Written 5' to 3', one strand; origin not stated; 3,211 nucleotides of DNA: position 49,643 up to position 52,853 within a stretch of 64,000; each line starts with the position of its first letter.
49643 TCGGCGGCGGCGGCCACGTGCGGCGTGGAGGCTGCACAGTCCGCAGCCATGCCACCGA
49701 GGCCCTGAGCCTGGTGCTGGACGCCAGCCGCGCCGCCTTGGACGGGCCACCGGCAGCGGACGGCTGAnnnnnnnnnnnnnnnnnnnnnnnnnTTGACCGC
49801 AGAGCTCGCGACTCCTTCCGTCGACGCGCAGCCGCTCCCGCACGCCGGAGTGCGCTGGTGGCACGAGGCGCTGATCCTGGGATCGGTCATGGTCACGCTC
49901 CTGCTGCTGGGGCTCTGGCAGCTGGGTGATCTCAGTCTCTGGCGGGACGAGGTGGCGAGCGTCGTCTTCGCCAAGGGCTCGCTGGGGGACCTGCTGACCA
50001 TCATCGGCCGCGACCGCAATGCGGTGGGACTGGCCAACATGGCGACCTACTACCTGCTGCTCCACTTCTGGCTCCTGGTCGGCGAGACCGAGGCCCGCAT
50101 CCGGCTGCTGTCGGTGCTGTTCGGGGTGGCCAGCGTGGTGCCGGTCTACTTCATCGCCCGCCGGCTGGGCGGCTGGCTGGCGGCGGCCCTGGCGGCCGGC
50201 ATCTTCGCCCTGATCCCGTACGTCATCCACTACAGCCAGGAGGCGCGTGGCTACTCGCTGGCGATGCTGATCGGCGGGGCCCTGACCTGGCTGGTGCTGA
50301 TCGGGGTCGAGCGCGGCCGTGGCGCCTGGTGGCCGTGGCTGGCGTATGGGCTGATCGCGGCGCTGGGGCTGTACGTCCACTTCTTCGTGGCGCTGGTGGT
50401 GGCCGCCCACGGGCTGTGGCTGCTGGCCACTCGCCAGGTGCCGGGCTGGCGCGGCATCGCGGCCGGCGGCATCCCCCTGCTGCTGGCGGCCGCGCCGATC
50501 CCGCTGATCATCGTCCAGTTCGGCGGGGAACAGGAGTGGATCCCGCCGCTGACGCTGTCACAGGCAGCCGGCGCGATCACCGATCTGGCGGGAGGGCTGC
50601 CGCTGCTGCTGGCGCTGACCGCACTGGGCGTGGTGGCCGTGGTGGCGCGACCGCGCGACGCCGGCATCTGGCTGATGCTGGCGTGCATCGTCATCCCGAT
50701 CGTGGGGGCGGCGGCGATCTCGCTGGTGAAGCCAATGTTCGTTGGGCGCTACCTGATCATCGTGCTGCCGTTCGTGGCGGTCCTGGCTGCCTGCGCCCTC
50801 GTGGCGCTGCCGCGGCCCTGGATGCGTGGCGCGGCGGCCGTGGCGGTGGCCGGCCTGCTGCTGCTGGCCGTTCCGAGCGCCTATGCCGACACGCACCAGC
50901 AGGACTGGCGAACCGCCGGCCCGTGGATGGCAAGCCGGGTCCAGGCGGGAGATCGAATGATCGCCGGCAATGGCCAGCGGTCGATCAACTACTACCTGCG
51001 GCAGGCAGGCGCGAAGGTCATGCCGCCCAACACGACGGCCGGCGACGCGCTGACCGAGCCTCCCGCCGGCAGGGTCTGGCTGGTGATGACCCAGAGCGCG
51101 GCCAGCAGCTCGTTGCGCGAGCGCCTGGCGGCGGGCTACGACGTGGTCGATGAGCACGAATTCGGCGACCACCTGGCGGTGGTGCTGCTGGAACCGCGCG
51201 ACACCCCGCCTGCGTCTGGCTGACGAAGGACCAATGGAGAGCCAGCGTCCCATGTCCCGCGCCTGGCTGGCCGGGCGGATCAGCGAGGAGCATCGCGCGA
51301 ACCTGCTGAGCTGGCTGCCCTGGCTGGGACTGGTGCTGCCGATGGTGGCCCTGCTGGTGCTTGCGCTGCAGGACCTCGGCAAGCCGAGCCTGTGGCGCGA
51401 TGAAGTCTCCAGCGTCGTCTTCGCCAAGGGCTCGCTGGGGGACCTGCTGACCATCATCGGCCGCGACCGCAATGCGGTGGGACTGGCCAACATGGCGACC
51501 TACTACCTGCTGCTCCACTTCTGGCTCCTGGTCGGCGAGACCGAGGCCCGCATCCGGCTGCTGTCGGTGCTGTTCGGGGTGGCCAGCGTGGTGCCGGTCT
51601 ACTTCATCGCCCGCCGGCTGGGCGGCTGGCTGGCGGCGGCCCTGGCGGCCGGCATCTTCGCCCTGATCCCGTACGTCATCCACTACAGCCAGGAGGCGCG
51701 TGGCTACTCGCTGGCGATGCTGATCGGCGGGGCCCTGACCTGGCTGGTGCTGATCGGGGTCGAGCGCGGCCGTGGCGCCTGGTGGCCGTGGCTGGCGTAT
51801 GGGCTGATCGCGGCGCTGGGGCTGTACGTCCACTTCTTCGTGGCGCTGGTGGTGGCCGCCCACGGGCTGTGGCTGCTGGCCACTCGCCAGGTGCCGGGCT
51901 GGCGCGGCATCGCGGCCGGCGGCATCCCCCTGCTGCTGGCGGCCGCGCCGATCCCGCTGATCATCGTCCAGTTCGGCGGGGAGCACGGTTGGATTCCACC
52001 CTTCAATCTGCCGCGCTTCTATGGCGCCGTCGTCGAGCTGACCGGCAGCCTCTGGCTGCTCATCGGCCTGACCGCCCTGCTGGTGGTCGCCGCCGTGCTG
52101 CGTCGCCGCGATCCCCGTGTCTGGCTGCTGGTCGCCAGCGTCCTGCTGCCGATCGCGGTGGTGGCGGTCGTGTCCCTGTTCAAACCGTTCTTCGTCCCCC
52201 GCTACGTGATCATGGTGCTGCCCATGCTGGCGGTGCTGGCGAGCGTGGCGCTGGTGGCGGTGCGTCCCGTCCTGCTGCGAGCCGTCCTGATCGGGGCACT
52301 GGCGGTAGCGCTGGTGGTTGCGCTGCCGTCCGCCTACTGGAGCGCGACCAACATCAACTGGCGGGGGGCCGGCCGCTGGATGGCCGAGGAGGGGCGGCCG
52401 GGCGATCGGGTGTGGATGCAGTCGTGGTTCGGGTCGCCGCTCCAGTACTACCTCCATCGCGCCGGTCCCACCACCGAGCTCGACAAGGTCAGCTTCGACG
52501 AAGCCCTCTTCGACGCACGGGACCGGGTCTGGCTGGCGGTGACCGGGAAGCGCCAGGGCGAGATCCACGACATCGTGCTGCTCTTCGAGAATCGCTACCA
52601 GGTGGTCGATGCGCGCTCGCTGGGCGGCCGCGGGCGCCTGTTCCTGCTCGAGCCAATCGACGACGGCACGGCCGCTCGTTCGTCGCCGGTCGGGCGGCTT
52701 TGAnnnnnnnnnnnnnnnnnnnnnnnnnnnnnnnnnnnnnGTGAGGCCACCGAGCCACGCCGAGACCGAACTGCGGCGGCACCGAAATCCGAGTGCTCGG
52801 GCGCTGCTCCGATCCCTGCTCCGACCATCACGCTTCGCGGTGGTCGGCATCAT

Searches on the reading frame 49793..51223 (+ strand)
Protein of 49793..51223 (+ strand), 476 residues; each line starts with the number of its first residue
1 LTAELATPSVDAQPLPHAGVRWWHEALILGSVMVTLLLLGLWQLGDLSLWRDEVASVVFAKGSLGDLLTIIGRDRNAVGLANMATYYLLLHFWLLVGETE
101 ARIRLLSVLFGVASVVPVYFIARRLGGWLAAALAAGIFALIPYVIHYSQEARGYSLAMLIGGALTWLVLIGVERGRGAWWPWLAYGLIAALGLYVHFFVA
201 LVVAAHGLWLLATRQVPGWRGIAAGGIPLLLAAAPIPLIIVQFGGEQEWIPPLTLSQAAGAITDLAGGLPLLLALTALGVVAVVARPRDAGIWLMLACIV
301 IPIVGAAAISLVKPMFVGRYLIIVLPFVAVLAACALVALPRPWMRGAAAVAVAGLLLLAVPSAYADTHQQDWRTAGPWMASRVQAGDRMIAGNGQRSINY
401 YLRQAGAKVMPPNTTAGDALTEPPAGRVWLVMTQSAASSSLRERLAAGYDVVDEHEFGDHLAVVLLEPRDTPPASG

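Call 4: search_protein_families(library=pfam, proteins=[window:49793-51223:+], max_evalue=0.01)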
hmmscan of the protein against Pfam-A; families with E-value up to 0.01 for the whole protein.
window:49793-51223:+ (476 aa): 1 family
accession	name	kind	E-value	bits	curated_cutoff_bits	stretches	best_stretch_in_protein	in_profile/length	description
PF13231.12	PMT_2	-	7.1e-11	43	26.1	1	86-215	7-136/160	Dolichyl-phosphate-mannose-protein mannosyltransferase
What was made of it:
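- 49793..51223 (+): Neighbour: PMT_2-family GT-C glycosyltransferase, first copy. Pfam PF13231 at E=7e-11 (call 4).
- Checked: The two upstream genes (49793-51223 and 51150-52703) both match Pfam PMT_2, the GT-C fold (call 4).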

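Call 5: search_protein_families(library=ncbifam, proteins=[window:49793-51223:+], max_evalue=0.01)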
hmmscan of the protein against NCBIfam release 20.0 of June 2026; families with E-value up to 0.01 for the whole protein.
window:49793-51223:+ (476 aa): 2 families
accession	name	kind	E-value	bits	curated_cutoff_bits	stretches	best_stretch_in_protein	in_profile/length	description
NF052499.1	MnslTaseMT1671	equivalog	1.1e-12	47.2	900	1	45-362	45-371/523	mannosyltransferase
TIGR04154.1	archaeo_STT3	subfamily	8.4e-06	24.4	450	1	103-145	98-140/831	oligosaccharyl transferase, archaeosortase A system-associated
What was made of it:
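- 49793..51223 (+): Sub-threshold hits to a mannosyltransferase (NF052499) and to an archaeosortase-associated oligosaccharyltransferase (TIGR04154) (call 5).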

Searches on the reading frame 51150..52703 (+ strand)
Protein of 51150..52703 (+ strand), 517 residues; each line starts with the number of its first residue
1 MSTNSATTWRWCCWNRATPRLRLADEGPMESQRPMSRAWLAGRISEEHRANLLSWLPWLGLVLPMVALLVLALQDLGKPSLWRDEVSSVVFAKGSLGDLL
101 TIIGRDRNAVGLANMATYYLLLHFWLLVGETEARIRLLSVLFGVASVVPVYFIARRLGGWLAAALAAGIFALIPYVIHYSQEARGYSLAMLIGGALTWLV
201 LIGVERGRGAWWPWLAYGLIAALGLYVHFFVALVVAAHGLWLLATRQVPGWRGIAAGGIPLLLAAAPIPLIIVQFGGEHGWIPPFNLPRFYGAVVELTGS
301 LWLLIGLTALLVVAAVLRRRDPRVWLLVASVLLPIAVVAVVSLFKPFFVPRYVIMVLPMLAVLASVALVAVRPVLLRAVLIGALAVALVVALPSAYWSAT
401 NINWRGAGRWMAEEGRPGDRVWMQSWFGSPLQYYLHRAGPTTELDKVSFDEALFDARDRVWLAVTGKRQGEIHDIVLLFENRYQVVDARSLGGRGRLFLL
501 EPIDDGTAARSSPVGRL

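Call 4: search_protein_families(library=pfam, proteins=[window:51150-52703:+], max_evalue=0.01)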
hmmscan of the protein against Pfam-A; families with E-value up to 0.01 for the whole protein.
window:51150-52703:+ (517 aa): 1 family
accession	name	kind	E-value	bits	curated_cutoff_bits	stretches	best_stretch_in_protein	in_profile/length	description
PF13231.12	PMT_2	-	8.3e-11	42.8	26.1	1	118-247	7-136/160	Dolichyl-phosphate-mannose-protein mannosyltransferase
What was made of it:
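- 51150..52703 (+): Neighbour: PMT_2-family GT-C glycosyltransferase, second copy, ending 37 bases before the target gene. Pfam PF13231 at E=8e-11 (call 4).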

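Call 5: search_protein_families(library=ncbifam, proteins=[window:51150-52703:+], max_evalue=0.01)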
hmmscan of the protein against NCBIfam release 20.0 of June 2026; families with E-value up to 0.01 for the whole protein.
window:51150-52703:+ (517 aa): 2 families
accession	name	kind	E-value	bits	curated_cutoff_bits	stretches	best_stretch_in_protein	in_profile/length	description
NF052499.1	MnslTaseMT1671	equivalog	2.6e-14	52.6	900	1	70-387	38-368/523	mannosyltransferase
TIGR04154.1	archaeo_STT3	subfamily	9.3e-06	24.3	450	1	135-177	98-140/831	oligosaccharyl transferase, archaeosortase A system-associated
